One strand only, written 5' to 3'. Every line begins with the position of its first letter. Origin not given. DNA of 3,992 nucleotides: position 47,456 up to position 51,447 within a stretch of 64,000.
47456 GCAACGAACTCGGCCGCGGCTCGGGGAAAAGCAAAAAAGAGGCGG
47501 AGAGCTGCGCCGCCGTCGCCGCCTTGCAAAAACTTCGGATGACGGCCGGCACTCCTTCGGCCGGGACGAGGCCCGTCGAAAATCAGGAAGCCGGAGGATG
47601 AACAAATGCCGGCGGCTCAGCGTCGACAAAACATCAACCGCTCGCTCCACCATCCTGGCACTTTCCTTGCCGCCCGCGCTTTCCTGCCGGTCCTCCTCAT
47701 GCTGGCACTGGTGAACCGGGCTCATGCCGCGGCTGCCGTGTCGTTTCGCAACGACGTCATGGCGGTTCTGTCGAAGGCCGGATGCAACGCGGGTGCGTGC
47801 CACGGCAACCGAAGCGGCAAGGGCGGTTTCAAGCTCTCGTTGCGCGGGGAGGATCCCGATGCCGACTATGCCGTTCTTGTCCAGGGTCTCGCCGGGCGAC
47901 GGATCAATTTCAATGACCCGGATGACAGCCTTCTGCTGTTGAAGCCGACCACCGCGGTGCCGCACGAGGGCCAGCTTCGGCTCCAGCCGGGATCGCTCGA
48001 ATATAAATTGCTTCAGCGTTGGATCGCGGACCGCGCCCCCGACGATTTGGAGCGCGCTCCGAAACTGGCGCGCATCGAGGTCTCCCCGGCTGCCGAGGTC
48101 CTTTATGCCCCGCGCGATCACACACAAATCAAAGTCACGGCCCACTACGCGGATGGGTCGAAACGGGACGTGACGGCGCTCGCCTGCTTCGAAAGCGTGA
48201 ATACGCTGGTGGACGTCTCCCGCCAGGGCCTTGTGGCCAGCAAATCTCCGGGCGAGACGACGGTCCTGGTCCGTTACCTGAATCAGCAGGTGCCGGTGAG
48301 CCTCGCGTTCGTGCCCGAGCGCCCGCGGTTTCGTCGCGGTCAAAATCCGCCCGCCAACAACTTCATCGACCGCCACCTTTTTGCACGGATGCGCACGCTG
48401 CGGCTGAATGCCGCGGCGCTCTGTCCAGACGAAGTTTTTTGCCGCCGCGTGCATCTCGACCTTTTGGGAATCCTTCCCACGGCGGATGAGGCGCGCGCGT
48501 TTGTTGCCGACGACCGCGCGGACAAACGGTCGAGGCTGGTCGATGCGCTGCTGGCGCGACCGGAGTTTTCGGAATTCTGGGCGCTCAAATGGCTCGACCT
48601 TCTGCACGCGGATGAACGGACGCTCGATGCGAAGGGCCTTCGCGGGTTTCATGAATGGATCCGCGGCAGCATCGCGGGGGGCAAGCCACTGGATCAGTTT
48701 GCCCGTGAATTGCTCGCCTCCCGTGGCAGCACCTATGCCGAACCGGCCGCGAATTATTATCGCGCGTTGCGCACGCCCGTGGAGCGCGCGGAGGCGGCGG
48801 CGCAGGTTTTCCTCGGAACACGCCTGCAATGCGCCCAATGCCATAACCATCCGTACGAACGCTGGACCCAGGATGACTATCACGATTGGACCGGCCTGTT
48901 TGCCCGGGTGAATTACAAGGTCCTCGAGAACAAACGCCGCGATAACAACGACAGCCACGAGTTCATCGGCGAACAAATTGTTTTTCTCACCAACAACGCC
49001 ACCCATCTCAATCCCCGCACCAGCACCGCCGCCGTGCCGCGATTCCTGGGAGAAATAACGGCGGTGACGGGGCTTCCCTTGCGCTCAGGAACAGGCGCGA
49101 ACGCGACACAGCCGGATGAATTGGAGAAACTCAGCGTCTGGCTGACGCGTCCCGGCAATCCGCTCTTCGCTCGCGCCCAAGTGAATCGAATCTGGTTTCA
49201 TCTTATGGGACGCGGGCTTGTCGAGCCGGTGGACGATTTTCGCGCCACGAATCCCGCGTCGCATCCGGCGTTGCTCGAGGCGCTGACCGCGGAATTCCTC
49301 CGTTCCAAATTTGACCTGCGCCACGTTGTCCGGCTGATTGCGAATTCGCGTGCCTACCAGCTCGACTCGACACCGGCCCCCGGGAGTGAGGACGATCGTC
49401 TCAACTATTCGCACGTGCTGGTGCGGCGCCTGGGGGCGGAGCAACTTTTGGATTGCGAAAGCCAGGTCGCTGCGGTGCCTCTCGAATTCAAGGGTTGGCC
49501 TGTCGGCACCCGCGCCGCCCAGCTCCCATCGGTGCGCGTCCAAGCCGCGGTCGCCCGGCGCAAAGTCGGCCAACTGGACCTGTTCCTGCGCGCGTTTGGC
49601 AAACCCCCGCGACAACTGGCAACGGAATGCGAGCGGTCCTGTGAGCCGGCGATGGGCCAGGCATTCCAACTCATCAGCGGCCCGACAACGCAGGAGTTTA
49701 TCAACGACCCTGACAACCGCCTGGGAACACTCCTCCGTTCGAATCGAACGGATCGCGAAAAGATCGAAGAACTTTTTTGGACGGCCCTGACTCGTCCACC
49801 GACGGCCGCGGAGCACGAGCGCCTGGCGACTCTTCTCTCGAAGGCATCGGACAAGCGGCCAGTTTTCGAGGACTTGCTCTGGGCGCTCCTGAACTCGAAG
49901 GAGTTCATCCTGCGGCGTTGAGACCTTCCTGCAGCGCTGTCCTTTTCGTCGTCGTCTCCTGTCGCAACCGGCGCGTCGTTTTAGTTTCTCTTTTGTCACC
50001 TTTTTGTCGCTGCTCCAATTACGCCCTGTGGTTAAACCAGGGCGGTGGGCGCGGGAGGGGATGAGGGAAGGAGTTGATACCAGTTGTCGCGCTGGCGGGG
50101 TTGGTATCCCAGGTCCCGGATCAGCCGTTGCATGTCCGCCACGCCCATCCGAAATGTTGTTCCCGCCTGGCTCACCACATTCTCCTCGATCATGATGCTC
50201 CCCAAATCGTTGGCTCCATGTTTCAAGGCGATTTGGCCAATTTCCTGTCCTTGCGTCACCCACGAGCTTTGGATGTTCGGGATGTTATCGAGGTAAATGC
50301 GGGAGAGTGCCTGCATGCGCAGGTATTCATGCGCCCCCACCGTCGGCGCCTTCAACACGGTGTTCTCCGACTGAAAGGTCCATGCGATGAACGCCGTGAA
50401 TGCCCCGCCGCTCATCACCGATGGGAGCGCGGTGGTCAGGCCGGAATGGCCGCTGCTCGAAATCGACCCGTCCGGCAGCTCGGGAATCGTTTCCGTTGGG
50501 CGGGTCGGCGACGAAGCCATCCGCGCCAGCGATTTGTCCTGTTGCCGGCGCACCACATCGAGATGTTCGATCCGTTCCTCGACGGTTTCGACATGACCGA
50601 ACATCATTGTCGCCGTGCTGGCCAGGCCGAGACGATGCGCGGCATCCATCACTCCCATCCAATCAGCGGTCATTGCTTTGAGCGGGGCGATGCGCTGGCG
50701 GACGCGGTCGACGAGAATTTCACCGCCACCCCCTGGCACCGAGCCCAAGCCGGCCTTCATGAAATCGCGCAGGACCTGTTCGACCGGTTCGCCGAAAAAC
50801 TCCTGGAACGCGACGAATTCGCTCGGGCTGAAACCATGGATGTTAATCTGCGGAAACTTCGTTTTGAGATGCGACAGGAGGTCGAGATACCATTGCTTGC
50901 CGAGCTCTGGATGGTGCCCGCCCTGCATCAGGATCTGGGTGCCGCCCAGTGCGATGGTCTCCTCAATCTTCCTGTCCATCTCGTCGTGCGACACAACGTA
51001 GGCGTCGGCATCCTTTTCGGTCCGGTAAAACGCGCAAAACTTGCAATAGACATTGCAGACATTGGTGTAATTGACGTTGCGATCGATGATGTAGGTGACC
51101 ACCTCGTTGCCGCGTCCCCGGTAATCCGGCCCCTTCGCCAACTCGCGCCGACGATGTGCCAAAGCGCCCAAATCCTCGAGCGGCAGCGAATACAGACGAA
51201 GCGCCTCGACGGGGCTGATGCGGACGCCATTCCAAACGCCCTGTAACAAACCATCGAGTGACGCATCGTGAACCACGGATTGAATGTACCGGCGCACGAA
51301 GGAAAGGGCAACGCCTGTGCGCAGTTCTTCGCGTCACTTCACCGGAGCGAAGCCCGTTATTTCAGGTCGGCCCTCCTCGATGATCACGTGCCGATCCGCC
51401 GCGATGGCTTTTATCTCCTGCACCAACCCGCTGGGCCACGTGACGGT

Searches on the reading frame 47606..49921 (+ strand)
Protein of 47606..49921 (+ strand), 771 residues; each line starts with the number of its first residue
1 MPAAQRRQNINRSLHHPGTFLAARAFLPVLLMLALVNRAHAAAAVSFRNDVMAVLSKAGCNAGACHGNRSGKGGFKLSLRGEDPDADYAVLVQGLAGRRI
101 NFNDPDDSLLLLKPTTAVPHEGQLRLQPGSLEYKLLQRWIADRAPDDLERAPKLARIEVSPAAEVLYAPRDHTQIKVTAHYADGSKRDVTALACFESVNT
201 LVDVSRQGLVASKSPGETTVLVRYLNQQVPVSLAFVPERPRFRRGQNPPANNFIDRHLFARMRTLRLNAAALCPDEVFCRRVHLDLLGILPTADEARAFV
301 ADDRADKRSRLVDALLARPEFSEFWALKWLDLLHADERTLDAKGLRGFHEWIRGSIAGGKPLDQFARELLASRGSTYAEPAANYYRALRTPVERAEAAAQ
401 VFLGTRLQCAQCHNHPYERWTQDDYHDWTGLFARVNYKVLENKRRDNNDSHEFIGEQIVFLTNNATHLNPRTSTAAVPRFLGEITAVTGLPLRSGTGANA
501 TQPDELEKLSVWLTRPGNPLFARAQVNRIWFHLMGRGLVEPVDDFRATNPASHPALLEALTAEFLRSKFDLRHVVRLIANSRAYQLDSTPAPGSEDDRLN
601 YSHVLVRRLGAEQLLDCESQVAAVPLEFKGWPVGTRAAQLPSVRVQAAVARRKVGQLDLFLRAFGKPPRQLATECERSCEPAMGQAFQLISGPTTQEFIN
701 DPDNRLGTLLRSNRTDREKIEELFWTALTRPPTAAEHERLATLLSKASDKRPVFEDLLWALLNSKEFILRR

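Call 43: search_protein_families(library=pfam, proteins=[window:47606-49921:+], max_evalue=0.001)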
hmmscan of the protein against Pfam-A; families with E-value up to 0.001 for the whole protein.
window:47606-49921:+ (771 aa): 2 families
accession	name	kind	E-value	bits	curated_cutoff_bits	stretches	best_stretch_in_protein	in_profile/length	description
PF07583.16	PSCyt2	-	3.5e-44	151.7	29.8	1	254-436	2-208/209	Protein of unknown function (DUF1549)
PF07587.16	PSD1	-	2.5e-40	138.9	28.5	1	508-743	4-243/244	Protein of unknown function (DUF1553)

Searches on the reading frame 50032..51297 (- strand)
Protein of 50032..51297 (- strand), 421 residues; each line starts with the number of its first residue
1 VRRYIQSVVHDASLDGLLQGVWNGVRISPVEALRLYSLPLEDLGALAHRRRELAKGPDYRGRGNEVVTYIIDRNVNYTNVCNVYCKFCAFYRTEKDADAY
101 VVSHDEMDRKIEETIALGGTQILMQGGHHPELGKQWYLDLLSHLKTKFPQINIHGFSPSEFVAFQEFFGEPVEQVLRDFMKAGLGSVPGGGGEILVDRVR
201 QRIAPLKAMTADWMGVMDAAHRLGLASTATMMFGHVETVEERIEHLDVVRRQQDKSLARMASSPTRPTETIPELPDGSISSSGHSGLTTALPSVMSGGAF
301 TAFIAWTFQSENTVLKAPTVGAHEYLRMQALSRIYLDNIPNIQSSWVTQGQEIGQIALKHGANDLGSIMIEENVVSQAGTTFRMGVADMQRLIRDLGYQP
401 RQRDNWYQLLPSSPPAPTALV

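Call 43: search_protein_families(library=pfam, proteins=[window:50032-51297:-], max_evalue=0.001)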
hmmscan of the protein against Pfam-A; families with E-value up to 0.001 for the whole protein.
window:50032-51297:- (421 aa): 2 families
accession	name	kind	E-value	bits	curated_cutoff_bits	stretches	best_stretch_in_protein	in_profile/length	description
PF19288.4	CofH_C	-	9.2e-39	132.6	27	1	299-410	3-119/125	CofH/MqnC C-terminal region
PF04055.27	Radical_SAM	-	6.6e-17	62.6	29.5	1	75-247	1-164/166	Radical SAM superfamily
